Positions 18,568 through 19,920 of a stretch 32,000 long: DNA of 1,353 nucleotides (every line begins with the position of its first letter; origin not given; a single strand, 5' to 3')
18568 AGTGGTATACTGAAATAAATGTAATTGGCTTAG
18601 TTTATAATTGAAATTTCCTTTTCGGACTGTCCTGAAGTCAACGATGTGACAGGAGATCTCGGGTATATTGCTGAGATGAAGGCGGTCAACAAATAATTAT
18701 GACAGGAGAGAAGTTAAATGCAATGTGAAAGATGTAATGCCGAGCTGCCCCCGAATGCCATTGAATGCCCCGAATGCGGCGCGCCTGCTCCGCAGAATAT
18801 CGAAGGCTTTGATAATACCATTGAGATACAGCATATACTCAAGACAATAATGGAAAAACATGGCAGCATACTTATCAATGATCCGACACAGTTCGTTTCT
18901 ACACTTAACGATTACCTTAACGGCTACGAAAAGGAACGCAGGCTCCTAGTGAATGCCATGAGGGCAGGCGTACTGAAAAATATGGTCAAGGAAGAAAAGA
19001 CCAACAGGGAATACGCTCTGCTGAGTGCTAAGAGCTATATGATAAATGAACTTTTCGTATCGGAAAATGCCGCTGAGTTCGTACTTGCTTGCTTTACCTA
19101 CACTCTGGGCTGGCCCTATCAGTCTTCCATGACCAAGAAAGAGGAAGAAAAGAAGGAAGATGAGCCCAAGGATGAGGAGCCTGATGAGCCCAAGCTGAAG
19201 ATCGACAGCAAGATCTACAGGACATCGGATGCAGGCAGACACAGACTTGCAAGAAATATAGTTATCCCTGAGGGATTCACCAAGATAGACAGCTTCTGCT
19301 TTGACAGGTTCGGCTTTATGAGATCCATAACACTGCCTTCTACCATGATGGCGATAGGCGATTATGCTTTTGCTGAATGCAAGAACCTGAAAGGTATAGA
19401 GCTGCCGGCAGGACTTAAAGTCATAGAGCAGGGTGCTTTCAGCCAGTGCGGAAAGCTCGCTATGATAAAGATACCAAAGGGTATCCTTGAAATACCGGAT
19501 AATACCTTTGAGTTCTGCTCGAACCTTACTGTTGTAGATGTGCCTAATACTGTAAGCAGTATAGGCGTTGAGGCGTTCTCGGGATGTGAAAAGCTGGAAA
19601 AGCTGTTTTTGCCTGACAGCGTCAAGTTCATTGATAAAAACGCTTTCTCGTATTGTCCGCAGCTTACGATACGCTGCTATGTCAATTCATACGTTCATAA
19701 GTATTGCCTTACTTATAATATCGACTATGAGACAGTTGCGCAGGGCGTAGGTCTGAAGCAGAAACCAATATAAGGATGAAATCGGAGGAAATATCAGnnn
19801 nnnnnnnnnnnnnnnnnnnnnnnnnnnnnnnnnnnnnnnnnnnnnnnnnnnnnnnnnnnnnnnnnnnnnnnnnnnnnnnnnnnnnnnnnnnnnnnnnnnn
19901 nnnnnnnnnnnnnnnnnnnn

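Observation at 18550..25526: Six-gene operon: LRR/Zn-ribbon protein, atypical kinase, vWA, PP2C, GGDEF cyclase and a GYPQQGM-repeat protein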

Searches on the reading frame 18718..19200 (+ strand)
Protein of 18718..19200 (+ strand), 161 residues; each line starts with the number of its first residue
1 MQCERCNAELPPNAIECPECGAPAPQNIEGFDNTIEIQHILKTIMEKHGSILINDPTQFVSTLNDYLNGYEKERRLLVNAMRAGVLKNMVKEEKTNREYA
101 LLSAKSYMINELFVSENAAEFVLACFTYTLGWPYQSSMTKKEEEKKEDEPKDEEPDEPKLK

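Call 63: search_protein_families(library=pfam, proteins=[window:18718-19200:+], max_evalue=1)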
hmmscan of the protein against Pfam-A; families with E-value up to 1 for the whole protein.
window:18718-19200:+ (161 aa): 9 families
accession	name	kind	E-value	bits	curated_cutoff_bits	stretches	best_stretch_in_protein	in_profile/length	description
PF13240.11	Zn_Ribbon_1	-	3.7e-05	23.8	25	1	3-23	2-22/23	zinc-ribbon domain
PF25576.1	TPR_RNF123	-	0.0036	17.7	27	1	53-146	94-182/200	RNF123-like, TPR repeat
PF12773.13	DZR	-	0.0039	17.8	27.3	1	3-23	1-21/45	Double zinc ribbon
PF01155.25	HypA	-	0.015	15.8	28.9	1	2-35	72-107/112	Hydrogenase/urease nickel incorporation, metallochaperone, hypA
PF18912.6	DZR_2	-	0.04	14.2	27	1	3-26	24-48/56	Double zinc ribbon domain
PF18439.7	zf_UBZ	-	0.044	13.9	25.6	1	2-14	4-16/32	Ubiquitin-Binding Zinc Finger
PF14446.12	Prok-RING_1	-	0.13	12.6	29.1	1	2-23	6-29/54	Prokaryotic RING finger family 1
PF13248.11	Zn_ribbon_3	-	0.15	12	27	1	15-27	3-16/26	zinc-ribbon domain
PF17032.10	Zn_ribbon_15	-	0.31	12.3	28.9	1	2-21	54-73/73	zinc-ribbon family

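Call 95: predict_structure(protein=window:18718-19197:+)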
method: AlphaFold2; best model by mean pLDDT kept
length: 160 residues; sequences in the alignment: 1
mean_pLDDT: 54.3   pTM: 0.42
mean pLDDT of the five models: 54.3, 53.6, 50.8, 50.5, 49.2
residues with pLDDT >= 90: 0; 70-90: 8; 50-70: 105; < 50: 47
segments of 3 or more residues with pLDDT < 50: 7-9, 25-38, 48-56, 138-144
pLDDT, mean of each block of 10 residues (from residue 1): 49 53 44 47 50 48 53 52 61 64 72 61 62 50 49 54
secondary structure, 60 per line:
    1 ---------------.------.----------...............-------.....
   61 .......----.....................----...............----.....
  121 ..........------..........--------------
elements in order: H34-48 H56-67 H72-92 H97-111 H116-130 H137-146

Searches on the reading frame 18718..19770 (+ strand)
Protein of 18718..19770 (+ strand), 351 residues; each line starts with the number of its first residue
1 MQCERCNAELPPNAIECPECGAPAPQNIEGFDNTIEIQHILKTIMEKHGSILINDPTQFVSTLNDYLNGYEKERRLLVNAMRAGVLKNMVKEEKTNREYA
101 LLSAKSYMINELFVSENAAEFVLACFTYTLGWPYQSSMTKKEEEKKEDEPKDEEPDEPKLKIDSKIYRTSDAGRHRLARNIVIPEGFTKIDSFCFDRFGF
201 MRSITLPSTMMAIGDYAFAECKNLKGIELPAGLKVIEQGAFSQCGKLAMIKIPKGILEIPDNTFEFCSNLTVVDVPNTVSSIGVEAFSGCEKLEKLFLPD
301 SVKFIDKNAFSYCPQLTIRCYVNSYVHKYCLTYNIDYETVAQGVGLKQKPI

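Call 3: search_protein_families(library=pfam, proteins=[window:18718-19770:+], max_evalue=0.01)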
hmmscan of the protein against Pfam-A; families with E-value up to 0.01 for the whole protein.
window:18718-19770:+ (351 aa): 4 families
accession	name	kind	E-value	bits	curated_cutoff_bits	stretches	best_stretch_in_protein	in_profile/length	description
PF13306.12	LRR_5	-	1.2e-36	125.9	27.7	1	188-316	1-126/127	BspA type Leucine rich repeat region (6 copies)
PF13855.12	LRR_8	-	1.4e-06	28.4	27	0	277-317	11-52/61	Leucine rich repeat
PF13240.11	Zn_Ribbon_1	-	0.00017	21.7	25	1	3-23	2-22/23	zinc-ribbon domain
PF12773.13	DZR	-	0.0069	17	27.3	0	3-23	1-21/45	Double zinc ribbon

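Call 4: search_protein_families(library=padloc, proteins=[window:18718-19770:+], max_evalue=0.01)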
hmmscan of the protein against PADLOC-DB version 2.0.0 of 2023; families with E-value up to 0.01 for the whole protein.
window:18718-19770:+ (351 aa): 0 families

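Call 5: search_protein_families(library=ncbifam, proteins=[window:18718-19770:+], max_evalue=0.01)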
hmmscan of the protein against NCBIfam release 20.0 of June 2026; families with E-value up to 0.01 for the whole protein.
window:18718-19770:+ (351 aa): 3 families
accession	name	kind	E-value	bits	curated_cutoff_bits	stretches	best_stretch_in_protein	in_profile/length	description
NF047961.1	adhesin_HupY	equivalog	4.4e-15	54.8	1250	1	179-311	189-319/978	leucine-rich repeat adhesin HupY/LrrG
NF045861.1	glide_Gli349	exception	7.1e-07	26.2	1750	2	254-311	2686-2742/3169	gliding machinery surface structure protein Gli349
TIGR02167.2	Liste_lipo_26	repeat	0.0011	18.7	30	0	263-277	1-15/26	PARCEL repeat-containing surface protein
